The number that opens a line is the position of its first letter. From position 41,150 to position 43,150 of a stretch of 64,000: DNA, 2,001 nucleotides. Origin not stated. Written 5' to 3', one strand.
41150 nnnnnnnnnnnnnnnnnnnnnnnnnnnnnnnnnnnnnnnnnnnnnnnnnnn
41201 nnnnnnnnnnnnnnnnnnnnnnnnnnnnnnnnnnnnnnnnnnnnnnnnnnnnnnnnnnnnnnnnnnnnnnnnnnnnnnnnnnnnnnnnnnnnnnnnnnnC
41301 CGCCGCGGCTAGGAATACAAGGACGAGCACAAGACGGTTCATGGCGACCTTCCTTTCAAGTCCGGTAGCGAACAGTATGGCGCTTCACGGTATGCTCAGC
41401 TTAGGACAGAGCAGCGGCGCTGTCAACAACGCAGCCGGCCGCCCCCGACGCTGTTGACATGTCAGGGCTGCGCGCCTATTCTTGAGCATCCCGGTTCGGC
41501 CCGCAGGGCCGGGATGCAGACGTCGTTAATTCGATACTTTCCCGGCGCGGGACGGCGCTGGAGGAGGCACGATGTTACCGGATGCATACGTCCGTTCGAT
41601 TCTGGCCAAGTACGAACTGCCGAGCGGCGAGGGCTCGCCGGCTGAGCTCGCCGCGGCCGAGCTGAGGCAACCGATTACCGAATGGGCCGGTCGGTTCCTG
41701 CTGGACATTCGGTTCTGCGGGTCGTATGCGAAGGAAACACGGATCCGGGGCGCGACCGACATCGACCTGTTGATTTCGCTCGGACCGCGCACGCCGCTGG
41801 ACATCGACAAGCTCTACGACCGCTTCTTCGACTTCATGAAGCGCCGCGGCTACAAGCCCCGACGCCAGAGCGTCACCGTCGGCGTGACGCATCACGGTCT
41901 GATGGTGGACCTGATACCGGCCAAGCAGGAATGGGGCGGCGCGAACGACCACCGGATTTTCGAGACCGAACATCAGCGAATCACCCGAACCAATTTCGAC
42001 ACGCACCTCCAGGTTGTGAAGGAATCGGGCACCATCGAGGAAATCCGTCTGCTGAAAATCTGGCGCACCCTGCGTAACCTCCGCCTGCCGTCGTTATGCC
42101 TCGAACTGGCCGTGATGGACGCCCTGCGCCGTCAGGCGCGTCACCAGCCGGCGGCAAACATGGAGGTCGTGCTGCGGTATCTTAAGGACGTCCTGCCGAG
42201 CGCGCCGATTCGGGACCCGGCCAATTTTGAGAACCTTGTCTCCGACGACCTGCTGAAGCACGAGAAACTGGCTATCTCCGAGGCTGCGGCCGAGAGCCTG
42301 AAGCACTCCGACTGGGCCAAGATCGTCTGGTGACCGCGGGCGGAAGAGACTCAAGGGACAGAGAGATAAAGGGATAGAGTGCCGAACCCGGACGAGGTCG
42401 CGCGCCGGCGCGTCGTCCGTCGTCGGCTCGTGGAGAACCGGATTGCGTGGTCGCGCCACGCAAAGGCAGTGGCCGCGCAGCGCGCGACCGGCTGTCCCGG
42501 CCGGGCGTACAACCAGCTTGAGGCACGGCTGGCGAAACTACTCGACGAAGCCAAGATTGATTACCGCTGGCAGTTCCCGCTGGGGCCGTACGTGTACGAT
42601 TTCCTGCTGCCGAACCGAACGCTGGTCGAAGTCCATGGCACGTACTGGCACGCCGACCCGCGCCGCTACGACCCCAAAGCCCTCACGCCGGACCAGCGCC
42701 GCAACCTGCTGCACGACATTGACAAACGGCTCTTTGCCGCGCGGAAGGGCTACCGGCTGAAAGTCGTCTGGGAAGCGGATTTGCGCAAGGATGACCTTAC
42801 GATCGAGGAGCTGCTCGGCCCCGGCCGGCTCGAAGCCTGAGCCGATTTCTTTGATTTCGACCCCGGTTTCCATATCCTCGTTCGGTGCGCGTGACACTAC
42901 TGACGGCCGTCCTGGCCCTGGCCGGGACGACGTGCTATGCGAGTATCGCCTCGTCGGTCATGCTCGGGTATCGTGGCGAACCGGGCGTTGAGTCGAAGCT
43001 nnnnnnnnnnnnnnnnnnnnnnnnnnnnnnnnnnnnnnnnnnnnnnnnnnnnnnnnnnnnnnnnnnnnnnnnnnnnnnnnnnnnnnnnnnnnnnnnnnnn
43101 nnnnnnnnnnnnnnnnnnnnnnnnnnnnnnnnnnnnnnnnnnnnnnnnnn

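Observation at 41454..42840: Two-gene module: a minimal CD-NTase/OAS-like nucleotidyltransferase followed by a Vsr/DUF559 PD-(D/E)xK nuclease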

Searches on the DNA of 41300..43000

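Call 77: search_rna_families(source=window, start=41300, end=43000, threshold=evalue, max_evalue=1)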
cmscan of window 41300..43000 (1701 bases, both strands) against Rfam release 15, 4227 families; matches with E-value up to 1: 1.
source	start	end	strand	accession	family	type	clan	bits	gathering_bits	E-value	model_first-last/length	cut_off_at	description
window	42285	42394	+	RF01954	SOX2OT_exon4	Gene; lncRNA;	-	19.1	40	0.55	1-109/109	no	SOX2 overlapping transcript exon 4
